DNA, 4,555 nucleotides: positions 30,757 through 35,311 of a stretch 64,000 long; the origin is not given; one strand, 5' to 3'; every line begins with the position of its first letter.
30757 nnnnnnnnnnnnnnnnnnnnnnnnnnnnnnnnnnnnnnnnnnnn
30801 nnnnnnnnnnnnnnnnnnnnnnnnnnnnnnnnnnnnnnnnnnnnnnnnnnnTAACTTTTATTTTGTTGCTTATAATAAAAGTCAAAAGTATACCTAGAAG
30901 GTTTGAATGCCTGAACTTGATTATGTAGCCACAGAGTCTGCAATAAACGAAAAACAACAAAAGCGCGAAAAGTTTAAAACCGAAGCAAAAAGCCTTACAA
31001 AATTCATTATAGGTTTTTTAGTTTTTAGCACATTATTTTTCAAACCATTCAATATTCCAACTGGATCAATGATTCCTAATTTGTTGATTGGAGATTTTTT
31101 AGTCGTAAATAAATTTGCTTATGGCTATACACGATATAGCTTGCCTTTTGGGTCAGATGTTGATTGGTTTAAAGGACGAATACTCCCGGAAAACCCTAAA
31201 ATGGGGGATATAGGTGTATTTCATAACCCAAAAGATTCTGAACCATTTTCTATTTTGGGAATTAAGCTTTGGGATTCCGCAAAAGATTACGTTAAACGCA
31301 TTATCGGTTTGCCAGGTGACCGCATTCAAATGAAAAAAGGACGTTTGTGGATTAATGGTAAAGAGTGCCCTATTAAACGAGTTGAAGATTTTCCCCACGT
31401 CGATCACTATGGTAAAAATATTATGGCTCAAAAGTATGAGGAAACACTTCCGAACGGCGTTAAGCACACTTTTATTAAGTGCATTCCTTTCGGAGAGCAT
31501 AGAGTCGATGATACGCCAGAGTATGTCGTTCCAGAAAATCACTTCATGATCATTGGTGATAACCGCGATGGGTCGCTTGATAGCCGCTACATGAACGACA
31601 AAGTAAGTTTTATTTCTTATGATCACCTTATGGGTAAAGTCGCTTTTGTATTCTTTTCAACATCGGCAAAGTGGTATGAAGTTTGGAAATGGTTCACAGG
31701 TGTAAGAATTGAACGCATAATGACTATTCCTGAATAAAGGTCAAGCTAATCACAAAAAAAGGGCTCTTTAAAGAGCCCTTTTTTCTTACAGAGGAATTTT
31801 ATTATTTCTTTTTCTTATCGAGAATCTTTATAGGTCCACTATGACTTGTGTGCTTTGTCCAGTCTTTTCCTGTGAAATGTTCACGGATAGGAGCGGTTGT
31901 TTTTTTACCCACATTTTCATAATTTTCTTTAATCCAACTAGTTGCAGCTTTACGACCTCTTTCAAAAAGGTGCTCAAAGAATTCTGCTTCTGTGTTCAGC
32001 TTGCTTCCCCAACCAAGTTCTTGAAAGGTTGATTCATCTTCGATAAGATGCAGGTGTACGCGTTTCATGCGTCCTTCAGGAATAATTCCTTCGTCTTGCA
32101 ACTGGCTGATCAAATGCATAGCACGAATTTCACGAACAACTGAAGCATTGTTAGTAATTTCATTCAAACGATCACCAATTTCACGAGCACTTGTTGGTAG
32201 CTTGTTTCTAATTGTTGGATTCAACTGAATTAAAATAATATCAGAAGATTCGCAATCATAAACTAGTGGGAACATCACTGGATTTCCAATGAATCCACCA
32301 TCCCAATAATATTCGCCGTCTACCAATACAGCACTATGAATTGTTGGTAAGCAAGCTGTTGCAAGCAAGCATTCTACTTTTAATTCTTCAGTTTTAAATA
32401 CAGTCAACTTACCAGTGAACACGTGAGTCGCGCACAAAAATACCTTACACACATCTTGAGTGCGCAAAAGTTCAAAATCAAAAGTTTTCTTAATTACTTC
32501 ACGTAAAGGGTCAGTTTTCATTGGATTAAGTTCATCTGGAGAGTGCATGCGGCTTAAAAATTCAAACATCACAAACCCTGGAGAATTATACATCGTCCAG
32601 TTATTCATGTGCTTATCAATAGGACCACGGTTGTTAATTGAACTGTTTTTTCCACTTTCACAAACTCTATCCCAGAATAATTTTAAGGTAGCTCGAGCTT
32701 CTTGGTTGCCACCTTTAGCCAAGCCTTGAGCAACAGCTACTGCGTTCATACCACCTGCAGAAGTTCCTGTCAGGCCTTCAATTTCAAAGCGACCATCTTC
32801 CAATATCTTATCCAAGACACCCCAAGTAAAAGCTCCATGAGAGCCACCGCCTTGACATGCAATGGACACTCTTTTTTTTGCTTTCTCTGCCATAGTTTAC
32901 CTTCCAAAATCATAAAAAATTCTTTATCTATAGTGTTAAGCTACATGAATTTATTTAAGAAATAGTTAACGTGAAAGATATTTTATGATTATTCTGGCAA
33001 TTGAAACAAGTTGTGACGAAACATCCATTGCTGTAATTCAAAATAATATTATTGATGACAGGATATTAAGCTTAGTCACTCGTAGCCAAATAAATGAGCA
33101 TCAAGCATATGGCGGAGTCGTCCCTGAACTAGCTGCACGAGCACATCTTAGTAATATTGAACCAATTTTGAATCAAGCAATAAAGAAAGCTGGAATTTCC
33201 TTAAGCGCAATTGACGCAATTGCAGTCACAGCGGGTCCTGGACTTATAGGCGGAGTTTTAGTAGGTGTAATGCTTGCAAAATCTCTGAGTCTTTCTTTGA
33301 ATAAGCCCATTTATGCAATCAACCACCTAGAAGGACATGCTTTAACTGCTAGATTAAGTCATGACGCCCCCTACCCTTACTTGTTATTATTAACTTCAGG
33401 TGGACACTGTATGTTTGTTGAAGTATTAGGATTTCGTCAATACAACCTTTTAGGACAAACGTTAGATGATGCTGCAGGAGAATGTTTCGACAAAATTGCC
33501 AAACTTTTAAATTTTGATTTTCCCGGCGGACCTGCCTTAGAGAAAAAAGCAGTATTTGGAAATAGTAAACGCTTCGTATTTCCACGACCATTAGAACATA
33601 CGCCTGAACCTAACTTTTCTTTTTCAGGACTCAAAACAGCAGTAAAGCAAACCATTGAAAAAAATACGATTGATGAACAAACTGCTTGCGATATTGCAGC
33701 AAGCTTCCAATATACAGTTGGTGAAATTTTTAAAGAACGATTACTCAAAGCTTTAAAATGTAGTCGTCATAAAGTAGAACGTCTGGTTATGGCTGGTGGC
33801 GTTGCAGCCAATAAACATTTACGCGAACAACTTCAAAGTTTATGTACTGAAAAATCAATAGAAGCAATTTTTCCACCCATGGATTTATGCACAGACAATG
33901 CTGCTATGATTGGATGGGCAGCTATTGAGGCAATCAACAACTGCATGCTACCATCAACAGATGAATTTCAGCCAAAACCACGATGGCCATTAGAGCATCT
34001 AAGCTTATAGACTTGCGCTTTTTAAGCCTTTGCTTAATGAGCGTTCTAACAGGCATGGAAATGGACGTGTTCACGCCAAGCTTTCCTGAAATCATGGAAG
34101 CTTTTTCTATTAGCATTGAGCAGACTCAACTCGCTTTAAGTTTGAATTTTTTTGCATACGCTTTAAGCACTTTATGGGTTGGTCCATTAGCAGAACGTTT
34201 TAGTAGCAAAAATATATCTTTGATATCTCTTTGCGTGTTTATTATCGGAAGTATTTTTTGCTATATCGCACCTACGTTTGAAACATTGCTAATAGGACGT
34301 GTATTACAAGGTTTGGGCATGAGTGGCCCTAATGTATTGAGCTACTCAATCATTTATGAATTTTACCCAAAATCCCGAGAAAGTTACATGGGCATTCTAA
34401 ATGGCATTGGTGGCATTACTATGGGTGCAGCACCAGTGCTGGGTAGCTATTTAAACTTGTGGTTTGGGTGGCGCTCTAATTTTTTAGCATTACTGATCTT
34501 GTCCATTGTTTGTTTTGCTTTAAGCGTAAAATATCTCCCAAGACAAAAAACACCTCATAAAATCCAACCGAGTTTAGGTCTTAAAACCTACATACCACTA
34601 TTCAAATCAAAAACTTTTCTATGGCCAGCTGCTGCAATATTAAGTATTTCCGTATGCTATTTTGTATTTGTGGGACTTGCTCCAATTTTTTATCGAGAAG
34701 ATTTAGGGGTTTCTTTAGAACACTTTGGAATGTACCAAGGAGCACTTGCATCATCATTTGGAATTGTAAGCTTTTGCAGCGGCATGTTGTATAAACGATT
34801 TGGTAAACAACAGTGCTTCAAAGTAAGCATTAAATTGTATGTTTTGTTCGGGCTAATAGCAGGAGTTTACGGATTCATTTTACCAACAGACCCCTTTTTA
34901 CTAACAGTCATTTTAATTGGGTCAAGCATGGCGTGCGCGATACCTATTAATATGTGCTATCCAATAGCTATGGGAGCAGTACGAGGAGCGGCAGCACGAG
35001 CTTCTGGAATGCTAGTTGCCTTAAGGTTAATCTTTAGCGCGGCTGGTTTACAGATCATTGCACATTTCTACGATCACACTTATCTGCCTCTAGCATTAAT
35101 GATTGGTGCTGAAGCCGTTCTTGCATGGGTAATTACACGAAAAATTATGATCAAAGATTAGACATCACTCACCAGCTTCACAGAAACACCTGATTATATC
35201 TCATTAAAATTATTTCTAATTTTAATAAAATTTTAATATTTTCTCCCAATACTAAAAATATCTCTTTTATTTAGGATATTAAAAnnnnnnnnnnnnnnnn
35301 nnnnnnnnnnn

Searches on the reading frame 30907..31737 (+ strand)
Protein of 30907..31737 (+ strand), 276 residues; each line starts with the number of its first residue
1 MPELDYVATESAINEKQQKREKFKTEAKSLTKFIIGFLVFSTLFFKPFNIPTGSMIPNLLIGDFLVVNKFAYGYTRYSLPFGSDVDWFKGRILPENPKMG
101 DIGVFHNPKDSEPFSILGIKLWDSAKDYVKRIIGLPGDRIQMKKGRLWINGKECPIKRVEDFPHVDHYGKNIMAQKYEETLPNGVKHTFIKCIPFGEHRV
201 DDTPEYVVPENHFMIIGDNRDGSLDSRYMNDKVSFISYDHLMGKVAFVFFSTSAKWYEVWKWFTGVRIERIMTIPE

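Call 6: search_protein_families(library=pfam, proteins=[window:30907-31737:+], max_evalue=0.01)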
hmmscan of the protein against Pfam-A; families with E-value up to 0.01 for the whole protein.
window:30907-31737:+ (276 aa): 1 family
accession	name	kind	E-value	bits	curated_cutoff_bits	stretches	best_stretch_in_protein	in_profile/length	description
PF10502.14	Peptidase_S26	-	2.3e-37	129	22.9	1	33-250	11-168/168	Signal peptidase, peptidase S26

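Call 7: search_protein_families(library=ncbifam, proteins=[window:30907-31737:+], max_evalue=0.01)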
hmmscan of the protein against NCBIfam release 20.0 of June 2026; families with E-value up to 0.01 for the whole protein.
window:30907-31737:+ (276 aa): 3 families
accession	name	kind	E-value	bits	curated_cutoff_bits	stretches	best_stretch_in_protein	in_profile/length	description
TIGR02227.1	sigpep_I_bact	equivalog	1.2e-37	129.3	47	1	29-252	4-161/162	signal peptidase I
NF008114.0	PRK10861.1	equivalog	1.5e-29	103.3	277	2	13-143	51-159/324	signal peptidase I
TIGR02771.1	TraF_Ti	equivalog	2.4e-06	27.2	100.25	1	128-184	84-136/171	conjugative transfer signal peptidase TraF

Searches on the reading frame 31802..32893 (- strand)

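Call 6: search_protein_families(library=pfam, proteins=[window:31802-32893:-], max_evalue=0.01)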
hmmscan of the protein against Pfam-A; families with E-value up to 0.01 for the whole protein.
window:31802-32893:- (363 aa): 1 family
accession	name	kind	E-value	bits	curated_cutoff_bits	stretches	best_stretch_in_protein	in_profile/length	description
PF01734.28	Patatin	-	1.9e-20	74.3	27.7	1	12-206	2-187/191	Patatin-like phospholipase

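Call 7: search_protein_families(library=ncbifam, proteins=[window:31802-32893:-], max_evalue=0.01)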
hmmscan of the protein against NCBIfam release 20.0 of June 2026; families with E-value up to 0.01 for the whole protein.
window:31802-32893:- (363 aa): 2 families
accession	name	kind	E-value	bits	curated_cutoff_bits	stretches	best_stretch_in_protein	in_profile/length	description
NF041079.1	CBASS_lipase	equivalog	1.7e-07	30.8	200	0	12-58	5-55/317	CBASS cGAMP-activated phospholipase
TIGR03607.1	TIGR03607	subfamily_domain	0.00013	21.1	262.45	1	23-62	49-88/732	patatin-like protein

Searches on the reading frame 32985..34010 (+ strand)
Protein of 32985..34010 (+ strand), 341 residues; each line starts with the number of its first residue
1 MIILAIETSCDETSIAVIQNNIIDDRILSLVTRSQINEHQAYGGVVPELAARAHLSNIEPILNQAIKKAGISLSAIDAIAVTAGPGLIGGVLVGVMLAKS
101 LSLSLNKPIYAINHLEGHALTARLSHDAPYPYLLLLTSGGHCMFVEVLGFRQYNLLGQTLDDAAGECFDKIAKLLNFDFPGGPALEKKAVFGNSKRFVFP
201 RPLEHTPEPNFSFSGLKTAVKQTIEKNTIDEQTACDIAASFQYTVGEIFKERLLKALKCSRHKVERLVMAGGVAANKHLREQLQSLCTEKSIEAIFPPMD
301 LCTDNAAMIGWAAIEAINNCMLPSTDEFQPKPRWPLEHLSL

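Call 6: search_protein_families(library=pfam, proteins=[window:32985-34010:+], max_evalue=0.01)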
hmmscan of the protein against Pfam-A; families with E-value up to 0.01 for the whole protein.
window:32985-34010:+ (341 aa): 4 families
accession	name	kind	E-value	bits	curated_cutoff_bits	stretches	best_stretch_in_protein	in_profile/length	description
PF00814.31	TsaD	-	4.1e-90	302.5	24.8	1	27-311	2-264/264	tRNA N6-adenosine threonylcarbamoyltransferase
PF22521.2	HypF_C_2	-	1.6e-06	28.5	27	1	167-298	99-228/241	Carbamoyltransferase, Kae1-like Domain, second subdomain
PF02543.21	Carbam_trans_N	-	0.00023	21.2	24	1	220-284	266-321/346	Carbamoyltransferase N-terminus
PF01869.26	BcrAD_BadFG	-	0.0052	16.8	31.5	0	235-293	196-250/271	BadF/BadG/BcrA/BcrD ATPase family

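Call 7: search_protein_families(library=ncbifam, proteins=[window:32985-34010:+], max_evalue=0.01)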
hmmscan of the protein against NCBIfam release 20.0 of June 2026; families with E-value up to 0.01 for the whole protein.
window:32985-34010:+ (341 aa): 6 families
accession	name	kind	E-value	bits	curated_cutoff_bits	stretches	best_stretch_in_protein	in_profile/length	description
TIGR03723.1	T6A_TsaD_YgjD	equivalog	5.1e-122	406.9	296.1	1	3-317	1-313/314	tRNA (adenosine(37)-N6)-threonylcarbamoyltransferase complex transferase subunit TsaD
TIGR00329.1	gcp_kae1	subfamily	5.8e-101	337.7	207.8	1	4-310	1-305/305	tRNA (adenosine(37)-N6)-threonylcarbamoyltransferase complex transferase subunit TsaD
TIGR03722.2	arch_KAE1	equivalog_domain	1.8e-55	188.4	375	1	3-337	1-317/323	KEOPS complex N(6)-L-threonylcarbamoyladenine synthase Kae1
NF007174.0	PRK09605.1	equivalog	5.5e-53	180.2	447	1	1-322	1-304/535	bifunctional N(6)-L-threonylcarbamoyladenine synthase/serine/threonine protein kinase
TIGR03725.1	T6A_YeaZ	equivalog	1.3e-16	61.2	69.3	1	3-126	1-105/212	tRNA (adenosine(37)-N6)-threonylcarbamoyltransferase complex dimerization subunit type 1 TsaB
TIGR00143.1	hypF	equivalog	2.6e-05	22.6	466.1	1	164-313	593-738/741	carbamoyltransferase HypF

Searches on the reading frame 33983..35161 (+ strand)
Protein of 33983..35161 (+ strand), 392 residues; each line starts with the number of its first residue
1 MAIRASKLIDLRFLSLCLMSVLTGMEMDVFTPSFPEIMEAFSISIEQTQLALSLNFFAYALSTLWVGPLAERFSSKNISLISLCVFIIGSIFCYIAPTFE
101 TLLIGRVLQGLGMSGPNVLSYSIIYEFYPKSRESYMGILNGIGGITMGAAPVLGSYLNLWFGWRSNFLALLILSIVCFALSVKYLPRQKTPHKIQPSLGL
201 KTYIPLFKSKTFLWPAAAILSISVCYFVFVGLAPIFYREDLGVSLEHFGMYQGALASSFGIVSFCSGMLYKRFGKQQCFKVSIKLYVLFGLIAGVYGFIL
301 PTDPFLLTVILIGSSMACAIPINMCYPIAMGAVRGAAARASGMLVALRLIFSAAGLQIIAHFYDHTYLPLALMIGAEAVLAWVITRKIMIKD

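Call 6: search_protein_families(library=pfam, proteins=[window:33983-35161:+], max_evalue=0.01)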
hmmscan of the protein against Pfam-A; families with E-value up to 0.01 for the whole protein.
window:33983-35161:+ (392 aa): 3 families
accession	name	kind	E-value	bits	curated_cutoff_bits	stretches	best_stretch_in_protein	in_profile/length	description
PF07690.21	MFS_1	-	7.5e-46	157.1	33.4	1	16-354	1-345/347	Major Facilitator Superfamily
PF00083.30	Sugar_tr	-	9.8e-09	35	22.3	1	48-178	48-185/452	Sugar (and other) transporter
PF06609.19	TRI12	-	3.1e-07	29.7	23.2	1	13-184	46-217/599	Fungal trichothecene efflux pump (TRI12)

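Call 7: search_protein_families(library=ncbifam, proteins=[window:33983-35161:+], max_evalue=0.01)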
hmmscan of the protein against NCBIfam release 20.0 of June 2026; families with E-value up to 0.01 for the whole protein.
window:33983-35161:+ (392 aa): 65 families (the best 25 are shown)
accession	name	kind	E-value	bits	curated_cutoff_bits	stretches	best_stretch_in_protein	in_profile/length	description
TIGR00710.1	efflux_Bcr_CflA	subfamily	1.2e-45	156.6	200.9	1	14-381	8-377/385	Bcr/CflA family efflux MFS transporter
NF000072.1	MFS_efflux_PexA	equivalog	7.2e-42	144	800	1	14-376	18-385/415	phenicol efflux MFS transporter PexA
NF008314.0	PRK11102.1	equivalog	2.5e-28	99.4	303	1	13-383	12-385/396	Bcr/CflA family multidrug efflux MFS transporter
NF008270.1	PRK11043.1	equivalog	1.2e-26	93.7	430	1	14-382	8-375/382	purine nucleoside transporter PunC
NF007782.0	PRK10473.1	subfamily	1.4e-26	93.5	417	1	13-360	4-350/394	MdtL family multidrug efflux MFS transporter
TIGR00711.1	efflux_EmrB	subfamily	4.4e-25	88.4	230.2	2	13-194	4-186/485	DHA2 family efflux MFS transporter permease subunit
NF053813.1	MFS_TcaB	equivalog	7e-25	87.6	475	1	14-384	9-382/396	putative multidrug effflux MFS transporter TcaB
NF008654.0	PRK11652.1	equivalog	1.6e-24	86.6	479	1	7-214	6-213/397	multidrug efflux MFS transporter EmrD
NF033134.0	cmlA_floR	equivalog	3e-23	82.9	450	1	19-383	18-382/388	CmlA/FloR family chloramphenicol efflux MFS transporter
TIGR00880.1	2_A_01_02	superfamily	3.2e-20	72.7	131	1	54-186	2-139/141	multidrug resistance protein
NF041041.1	FslD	exception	5.6e-16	58.7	500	1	12-376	9-379/396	rhizoferrin import MFS transporter FslD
NF052292.1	efflux_CraA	equivalog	9.5e-16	57.8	725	1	14-348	18-357/409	chloramphenicol efflux MFS transporter CraA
NF000218.1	FexA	exception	1.6e-15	56.7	900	1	13-187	21-198/475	chloramphenicol/florfenicol efflux MFS transporter FexA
NF040856.1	FexB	exception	1.3e-14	53.8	950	1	15-178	17-182/469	chloramphenicol/florfenicol efflux MFS transporter FexB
TIGR00895.1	2A0115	subfamily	2.5e-14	53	418.55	1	14-186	19-193/398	aromatic acid/H+ symport family MFS transporter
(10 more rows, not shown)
